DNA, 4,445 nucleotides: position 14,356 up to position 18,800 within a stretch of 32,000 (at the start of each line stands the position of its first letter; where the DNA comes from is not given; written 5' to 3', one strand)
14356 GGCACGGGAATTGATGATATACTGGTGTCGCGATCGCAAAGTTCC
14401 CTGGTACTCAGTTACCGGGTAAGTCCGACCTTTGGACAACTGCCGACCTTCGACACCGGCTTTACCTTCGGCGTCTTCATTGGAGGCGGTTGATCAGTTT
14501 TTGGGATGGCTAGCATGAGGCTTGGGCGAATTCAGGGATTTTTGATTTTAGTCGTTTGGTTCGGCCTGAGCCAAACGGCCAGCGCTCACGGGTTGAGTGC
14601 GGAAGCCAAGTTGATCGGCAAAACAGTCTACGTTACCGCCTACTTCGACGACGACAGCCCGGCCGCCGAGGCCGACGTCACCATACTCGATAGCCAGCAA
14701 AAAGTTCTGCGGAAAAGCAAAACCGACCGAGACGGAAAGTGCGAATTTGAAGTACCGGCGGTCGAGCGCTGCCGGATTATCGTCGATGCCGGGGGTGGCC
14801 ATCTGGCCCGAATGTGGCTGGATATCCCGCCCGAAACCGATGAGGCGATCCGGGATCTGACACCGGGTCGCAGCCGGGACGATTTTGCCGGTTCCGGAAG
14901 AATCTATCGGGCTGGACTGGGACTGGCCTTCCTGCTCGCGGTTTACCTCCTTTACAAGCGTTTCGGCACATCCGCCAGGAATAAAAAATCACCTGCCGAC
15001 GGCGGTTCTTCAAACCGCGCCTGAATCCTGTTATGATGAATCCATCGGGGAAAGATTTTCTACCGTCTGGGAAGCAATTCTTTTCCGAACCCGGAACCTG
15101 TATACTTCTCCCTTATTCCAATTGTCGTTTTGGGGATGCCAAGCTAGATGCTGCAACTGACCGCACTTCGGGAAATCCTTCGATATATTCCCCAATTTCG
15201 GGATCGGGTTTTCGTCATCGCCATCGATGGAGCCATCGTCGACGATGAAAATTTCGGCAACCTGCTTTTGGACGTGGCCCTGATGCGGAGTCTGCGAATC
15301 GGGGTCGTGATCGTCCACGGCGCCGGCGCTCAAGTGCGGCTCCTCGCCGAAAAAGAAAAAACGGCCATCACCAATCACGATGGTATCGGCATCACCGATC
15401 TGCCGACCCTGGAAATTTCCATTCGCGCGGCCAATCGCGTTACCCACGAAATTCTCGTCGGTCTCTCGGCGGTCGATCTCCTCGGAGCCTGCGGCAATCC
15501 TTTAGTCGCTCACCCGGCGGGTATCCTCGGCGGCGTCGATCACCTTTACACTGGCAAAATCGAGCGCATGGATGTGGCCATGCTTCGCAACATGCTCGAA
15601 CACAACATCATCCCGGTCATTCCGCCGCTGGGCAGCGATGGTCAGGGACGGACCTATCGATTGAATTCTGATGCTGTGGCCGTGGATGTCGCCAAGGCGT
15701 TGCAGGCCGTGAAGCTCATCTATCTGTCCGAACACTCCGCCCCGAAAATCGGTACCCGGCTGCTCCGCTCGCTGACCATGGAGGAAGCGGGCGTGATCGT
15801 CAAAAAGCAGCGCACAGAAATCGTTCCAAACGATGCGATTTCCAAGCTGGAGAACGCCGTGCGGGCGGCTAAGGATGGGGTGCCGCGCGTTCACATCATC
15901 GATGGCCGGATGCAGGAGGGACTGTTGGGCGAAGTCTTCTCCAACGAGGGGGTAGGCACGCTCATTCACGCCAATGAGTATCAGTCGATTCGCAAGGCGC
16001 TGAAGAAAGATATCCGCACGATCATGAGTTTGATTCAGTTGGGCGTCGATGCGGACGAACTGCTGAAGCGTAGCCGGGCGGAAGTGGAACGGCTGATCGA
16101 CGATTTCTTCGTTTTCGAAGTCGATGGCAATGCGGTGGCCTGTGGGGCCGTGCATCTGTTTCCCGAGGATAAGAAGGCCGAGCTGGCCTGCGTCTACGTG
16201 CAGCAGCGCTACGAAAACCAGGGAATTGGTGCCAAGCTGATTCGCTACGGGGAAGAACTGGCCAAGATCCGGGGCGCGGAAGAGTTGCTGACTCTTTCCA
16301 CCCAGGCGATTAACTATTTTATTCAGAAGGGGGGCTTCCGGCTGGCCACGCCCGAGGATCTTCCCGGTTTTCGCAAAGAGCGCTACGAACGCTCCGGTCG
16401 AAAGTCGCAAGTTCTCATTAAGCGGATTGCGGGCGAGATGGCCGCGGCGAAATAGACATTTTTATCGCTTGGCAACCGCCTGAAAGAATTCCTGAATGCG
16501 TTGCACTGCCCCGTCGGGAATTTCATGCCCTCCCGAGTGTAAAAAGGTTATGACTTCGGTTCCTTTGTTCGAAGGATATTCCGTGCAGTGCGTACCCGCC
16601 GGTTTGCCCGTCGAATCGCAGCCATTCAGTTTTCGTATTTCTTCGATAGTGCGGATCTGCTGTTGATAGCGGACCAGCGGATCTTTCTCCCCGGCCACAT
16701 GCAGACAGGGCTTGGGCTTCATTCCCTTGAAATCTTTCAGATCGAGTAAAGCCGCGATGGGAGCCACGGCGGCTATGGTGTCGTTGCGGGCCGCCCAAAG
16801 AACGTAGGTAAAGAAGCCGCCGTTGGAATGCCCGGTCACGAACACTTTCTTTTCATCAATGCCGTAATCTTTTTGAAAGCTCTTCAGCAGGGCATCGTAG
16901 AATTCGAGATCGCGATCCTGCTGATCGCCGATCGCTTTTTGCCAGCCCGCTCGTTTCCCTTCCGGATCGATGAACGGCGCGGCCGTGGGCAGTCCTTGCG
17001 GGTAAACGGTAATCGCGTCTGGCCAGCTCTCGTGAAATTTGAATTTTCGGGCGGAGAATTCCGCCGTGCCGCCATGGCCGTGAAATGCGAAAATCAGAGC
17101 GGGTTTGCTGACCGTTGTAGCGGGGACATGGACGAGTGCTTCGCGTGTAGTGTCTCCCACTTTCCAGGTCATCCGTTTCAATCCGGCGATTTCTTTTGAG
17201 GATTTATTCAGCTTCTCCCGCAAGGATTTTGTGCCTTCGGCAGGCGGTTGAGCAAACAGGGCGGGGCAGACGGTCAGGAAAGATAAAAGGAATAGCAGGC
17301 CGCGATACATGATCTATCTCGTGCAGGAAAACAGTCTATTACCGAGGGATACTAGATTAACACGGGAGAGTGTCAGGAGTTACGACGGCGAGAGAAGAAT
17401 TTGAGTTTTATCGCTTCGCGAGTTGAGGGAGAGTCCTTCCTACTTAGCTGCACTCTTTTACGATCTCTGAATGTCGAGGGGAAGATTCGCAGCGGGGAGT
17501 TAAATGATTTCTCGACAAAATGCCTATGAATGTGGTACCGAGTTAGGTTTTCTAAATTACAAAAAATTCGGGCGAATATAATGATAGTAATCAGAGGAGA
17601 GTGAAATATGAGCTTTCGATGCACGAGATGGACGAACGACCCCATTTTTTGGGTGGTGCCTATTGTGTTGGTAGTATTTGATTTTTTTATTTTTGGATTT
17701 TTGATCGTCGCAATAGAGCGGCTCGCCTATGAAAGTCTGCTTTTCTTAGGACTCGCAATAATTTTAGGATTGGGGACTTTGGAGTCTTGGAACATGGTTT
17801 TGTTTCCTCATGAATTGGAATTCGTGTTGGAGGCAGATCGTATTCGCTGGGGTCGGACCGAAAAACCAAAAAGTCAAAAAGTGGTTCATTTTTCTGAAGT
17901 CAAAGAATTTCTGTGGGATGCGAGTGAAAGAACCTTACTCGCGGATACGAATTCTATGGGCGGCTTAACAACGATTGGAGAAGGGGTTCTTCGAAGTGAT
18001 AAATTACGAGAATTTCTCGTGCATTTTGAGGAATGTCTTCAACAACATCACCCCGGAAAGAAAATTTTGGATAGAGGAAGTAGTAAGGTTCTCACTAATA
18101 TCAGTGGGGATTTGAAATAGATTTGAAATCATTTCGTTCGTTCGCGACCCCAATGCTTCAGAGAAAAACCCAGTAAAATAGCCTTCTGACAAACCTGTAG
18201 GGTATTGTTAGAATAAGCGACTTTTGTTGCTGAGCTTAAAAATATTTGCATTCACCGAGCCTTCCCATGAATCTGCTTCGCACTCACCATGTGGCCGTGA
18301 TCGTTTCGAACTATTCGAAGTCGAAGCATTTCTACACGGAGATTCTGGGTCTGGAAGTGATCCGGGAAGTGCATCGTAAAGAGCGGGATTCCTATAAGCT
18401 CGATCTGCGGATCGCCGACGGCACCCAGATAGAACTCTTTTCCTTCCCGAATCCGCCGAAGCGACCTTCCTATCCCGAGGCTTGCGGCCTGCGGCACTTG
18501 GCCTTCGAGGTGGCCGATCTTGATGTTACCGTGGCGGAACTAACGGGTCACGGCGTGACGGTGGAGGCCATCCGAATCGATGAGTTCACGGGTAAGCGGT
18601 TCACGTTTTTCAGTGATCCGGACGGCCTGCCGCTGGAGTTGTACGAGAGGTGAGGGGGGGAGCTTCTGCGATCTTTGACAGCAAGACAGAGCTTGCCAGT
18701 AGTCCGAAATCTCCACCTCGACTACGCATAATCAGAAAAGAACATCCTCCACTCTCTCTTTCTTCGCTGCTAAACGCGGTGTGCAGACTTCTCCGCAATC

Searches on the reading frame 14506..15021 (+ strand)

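Call 52: search_protein_families(library=pfam, proteins=[window:14506-15021:+], max_evalue=0.0001)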
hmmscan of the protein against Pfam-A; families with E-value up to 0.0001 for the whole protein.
window:14506-15021:+ (172 aa): 1 family
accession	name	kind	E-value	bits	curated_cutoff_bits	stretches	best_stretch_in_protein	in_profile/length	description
PF11974.14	bMG3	-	6.6e-07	29.7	34.9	1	29-85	5-60/103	Bacterial alpha-2-macroglobulin MG3 domain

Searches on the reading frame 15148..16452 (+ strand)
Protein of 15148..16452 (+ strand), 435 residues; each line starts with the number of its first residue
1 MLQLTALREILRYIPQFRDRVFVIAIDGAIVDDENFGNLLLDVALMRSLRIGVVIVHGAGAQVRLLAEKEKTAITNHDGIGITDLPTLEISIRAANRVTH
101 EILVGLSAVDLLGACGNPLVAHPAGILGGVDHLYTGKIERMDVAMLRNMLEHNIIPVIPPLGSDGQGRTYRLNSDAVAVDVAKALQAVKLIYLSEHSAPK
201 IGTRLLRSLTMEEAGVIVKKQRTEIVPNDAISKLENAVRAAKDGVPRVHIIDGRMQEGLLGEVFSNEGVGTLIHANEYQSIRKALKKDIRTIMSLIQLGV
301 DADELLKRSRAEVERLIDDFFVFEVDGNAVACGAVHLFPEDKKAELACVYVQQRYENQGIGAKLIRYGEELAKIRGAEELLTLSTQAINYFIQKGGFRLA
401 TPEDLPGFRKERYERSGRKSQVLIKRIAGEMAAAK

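Call 14: search_protein_families(library=pfam, proteins=[window:15148-16452:+], max_evalue=0.001)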
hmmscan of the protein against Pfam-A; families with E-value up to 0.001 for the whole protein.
window:15148-16452:+ (435 aa): 3 families
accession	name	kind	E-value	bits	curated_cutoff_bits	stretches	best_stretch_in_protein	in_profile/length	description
PF00696.33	AA_kinase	-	7.2e-25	88.5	24.9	1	21-252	2-234/234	Amino acid kinase family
PF00583.31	Acetyltransf_1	-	2.1e-11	44.6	20.7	1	318-391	33-111/116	Acetyltransferase (GNAT) family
PF13508.13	Acetyltransf_7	-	9.7e-11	42.3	27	1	319-398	4-83/84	Acetyltransferase (GNAT) domain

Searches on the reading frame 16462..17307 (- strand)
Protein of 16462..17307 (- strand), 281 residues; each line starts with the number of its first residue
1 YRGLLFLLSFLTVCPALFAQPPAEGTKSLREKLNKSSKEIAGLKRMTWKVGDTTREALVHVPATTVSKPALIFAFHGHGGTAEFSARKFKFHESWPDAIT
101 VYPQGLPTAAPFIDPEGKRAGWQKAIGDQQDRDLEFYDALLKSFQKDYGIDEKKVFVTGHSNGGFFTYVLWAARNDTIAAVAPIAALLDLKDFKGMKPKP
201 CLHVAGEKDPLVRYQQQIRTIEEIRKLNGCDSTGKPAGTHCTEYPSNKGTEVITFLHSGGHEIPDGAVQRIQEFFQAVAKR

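Call 14: search_protein_families(library=pfam, proteins=[window:16462-17307:-], max_evalue=0.001)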
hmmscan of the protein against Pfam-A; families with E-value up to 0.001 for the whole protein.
window:16462-17307:- (281 aa): 2 families
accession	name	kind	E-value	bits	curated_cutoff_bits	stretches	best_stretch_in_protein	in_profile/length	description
PF00326.27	Peptidase_S9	-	2.9e-06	27.4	22.6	1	137-193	48-104/213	Prolyl oligopeptidase family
PF12146.15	Hydrolase_4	-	0.00075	19.3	27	0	140-191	65-114/239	Serine aminopeptidase, S33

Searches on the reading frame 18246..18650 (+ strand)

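Call 14: search_protein_families(library=pfam, proteins=[window:18246-18650:+], max_evalue=0.001)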
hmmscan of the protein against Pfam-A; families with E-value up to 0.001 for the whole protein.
window:18246-18650:+ (135 aa): 5 families
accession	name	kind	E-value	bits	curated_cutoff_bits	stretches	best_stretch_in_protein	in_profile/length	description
PF00903.31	Glyoxalase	-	4.3e-26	92.1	20.6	1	14-132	3-121/121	Glyoxalase/Bleomycin resistance protein/Dioxygenase superfamily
PF13669.12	Glyoxalase_4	-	2.3e-12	47.6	27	1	14-121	1-109/109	Glyoxalase/Bleomycin resistance protein/Dioxygenase superfamily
PF12681.13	Glyoxalase_2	-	0.00013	22.3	30.1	1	16-132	4-113/118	Glyoxalase-like domain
PF18029.7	Glyoxalase_6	-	0.00025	22.1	23.6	1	20-132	6-105/106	Glyoxalase-like domain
PF13468.12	Glyoxalase_3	-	0.00033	21.2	25.1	1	14-115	2-112/176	Glyoxalase-like domain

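Call 67: search_protein_families(library=padloc, proteins=[window:18246-18650:+], max_evalue=0.001)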
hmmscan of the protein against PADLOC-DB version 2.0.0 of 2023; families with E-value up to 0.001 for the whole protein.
window:18246-18650:+ (135 aa): 0 families
